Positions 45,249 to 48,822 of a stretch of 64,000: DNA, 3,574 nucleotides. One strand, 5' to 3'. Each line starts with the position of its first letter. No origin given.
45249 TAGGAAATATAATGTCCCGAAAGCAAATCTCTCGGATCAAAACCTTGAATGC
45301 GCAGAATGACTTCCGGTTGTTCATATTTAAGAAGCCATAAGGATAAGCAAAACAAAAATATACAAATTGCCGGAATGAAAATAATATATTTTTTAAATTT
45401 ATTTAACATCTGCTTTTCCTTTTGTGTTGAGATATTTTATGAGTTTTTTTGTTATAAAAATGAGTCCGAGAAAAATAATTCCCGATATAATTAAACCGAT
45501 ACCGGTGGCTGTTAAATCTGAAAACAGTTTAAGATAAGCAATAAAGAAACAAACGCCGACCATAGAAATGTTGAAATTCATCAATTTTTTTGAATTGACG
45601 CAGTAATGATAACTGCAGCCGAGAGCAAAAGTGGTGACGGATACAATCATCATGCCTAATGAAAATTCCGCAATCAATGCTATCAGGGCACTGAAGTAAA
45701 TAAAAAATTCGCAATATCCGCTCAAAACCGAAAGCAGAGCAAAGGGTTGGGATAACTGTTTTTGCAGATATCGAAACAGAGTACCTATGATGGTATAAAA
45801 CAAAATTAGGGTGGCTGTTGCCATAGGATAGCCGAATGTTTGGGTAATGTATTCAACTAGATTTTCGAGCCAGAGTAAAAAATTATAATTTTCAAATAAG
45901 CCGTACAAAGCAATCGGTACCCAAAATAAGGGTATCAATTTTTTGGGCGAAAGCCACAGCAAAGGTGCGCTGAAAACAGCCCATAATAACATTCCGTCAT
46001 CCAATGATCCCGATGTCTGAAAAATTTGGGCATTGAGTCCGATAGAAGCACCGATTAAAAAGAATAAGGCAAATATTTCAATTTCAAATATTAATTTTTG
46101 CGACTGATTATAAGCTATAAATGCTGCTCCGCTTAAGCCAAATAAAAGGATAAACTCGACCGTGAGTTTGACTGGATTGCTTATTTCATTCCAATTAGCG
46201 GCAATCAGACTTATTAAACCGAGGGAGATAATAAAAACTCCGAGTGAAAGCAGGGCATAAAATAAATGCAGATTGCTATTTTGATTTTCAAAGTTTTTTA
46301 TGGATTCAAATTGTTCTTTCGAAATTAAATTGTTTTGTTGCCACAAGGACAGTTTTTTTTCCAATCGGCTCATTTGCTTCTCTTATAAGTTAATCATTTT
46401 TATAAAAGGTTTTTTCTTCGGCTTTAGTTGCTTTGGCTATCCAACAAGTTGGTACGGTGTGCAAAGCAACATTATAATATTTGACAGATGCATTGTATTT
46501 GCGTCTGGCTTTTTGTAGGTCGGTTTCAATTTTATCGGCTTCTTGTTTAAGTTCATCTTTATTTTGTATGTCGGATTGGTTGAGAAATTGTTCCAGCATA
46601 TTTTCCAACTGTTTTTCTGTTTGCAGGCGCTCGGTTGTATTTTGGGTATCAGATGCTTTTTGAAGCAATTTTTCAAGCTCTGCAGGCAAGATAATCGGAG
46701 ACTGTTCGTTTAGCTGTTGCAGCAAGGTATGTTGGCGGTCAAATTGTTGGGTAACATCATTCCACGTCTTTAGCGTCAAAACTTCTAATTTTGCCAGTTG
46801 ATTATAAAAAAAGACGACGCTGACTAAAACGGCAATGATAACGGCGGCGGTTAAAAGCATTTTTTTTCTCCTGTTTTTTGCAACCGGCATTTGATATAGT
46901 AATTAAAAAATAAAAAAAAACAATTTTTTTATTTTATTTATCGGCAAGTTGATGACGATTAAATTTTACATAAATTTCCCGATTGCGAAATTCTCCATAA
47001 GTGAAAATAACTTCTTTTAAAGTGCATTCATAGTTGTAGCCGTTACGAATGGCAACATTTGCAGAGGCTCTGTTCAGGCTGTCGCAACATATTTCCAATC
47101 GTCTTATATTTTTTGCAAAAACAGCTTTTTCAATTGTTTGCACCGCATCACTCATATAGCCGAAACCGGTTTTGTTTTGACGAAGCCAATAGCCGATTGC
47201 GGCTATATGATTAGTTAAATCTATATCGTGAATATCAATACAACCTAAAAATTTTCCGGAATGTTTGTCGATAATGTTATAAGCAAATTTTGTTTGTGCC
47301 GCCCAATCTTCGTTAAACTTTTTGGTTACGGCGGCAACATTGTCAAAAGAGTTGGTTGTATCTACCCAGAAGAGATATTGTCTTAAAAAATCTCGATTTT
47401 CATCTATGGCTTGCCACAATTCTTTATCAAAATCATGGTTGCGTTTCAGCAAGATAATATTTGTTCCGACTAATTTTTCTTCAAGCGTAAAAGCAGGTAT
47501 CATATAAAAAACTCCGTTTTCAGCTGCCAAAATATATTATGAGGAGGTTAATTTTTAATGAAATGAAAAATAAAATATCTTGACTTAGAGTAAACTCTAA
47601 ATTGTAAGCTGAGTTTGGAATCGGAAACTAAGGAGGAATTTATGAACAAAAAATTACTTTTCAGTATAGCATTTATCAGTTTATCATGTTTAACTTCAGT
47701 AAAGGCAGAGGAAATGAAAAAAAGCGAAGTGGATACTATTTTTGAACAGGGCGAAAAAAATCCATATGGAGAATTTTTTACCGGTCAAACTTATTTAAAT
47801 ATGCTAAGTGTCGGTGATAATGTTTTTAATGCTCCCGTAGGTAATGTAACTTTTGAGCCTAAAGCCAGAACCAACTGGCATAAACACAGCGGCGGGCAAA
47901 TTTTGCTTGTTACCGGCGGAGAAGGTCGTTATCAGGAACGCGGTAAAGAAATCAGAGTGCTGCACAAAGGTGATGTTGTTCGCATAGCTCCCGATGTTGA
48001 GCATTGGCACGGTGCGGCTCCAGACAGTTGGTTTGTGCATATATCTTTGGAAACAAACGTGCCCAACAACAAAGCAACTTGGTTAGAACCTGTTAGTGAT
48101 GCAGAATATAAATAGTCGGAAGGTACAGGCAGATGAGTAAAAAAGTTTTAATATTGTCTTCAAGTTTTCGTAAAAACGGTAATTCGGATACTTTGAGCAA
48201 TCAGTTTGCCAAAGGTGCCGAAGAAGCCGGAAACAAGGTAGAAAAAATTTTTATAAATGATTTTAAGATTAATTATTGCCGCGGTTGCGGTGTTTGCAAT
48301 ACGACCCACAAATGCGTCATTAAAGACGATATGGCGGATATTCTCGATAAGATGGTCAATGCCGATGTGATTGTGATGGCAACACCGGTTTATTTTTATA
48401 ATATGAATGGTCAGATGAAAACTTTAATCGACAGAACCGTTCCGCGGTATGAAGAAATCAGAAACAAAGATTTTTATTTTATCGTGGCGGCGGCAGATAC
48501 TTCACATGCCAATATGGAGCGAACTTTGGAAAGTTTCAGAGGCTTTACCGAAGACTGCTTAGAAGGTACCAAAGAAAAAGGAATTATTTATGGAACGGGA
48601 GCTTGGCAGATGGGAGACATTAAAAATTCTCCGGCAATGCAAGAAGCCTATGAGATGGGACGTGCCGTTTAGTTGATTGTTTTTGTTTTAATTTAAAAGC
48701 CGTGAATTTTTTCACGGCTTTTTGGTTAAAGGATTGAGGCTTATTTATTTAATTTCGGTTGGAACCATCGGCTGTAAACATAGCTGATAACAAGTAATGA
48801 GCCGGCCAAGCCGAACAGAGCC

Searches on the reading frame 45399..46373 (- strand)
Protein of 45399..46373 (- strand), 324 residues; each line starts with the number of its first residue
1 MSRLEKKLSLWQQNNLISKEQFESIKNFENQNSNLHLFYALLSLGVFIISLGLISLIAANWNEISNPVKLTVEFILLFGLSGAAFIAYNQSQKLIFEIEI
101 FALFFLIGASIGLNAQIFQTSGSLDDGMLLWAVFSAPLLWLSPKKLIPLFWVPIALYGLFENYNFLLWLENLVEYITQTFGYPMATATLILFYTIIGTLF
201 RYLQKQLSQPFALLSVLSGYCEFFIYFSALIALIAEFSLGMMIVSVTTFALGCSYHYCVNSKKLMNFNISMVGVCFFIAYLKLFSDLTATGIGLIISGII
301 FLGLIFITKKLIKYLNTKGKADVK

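Call 10: search_protein_families(library=pfam, proteins=[window:45399-46373:-], max_evalue=0.001)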
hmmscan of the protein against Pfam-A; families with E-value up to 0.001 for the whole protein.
window:45399-46373:- (324 aa): 1 family
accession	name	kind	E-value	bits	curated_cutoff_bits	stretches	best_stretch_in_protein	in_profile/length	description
PF09925.14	DUF2157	-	1.7e-28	99.6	32.4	1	10-146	2-144/146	Predicted membrane protein (DUF2157)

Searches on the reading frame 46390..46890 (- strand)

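Call 10: search_protein_families(library=pfam, proteins=[window:46390-46890:-], max_evalue=0.001)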
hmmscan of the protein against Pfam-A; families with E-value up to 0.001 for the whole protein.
window:46390-46890:- (166 aa): 1 family
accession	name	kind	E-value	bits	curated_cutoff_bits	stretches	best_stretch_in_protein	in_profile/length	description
PF04011.17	LemA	-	6.4e-10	39.5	26.2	1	75-164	40-136/149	LemA family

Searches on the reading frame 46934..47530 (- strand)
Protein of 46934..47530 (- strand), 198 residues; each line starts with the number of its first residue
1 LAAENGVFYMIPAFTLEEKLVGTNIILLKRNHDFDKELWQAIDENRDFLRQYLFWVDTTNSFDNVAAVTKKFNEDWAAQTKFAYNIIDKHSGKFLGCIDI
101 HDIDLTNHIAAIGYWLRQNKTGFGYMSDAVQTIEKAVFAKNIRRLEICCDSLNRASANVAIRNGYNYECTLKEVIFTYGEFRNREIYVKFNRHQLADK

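Call 10: search_protein_families(library=pfam, proteins=[window:46934-47530:-], max_evalue=0.001)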
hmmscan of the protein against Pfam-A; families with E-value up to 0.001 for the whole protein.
window:46934-47530:- (198 aa): 3 families
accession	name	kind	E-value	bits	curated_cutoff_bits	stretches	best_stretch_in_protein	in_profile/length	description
PF13302.13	Acetyltransf_3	-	2.1e-15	58.1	25.4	1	35-165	11-137/138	Acetyltransferase (GNAT) domain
PF00583.31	Acetyltransf_1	-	1.7e-07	31.9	20.7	1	73-164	24-115/116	Acetyltransferase (GNAT) family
PF13420.13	Acetyltransf_4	-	0.00026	21.5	24.3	1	65-180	33-149/155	Acetyltransferase (GNAT) domain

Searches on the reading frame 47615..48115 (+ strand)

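Call 10: search_protein_families(library=pfam, proteins=[window:47615-48115:+], max_evalue=0.001)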
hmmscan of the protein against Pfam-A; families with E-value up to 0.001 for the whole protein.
window:47615-48115:+ (166 aa): 2 families
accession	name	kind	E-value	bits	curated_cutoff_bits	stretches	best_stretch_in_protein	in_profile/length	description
PF07883.17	Cupin_2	-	4.3e-10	39.6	27.2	1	78-134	3-58/70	Cupin domain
PF02311.25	AraC_binding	-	2.9e-06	27.5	21.1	1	84-141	14-71/135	AraC-like ligand binding domain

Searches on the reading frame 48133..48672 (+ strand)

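Call 10: search_protein_families(library=pfam, proteins=[window:48133-48672:+], max_evalue=0.001)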
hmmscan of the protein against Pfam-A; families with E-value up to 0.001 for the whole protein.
window:48133-48672:+ (179 aa): 2 families
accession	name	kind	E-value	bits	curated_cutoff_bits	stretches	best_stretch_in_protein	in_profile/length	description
PF03358.20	FMN_red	-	1.3e-23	83.7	24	1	4-126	2-121/152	NADPH-dependent FMN reductase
PF02525.22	Flavodoxin_2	-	1.6e-11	44.7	27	1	3-103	1-104/198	Flavodoxin-like fold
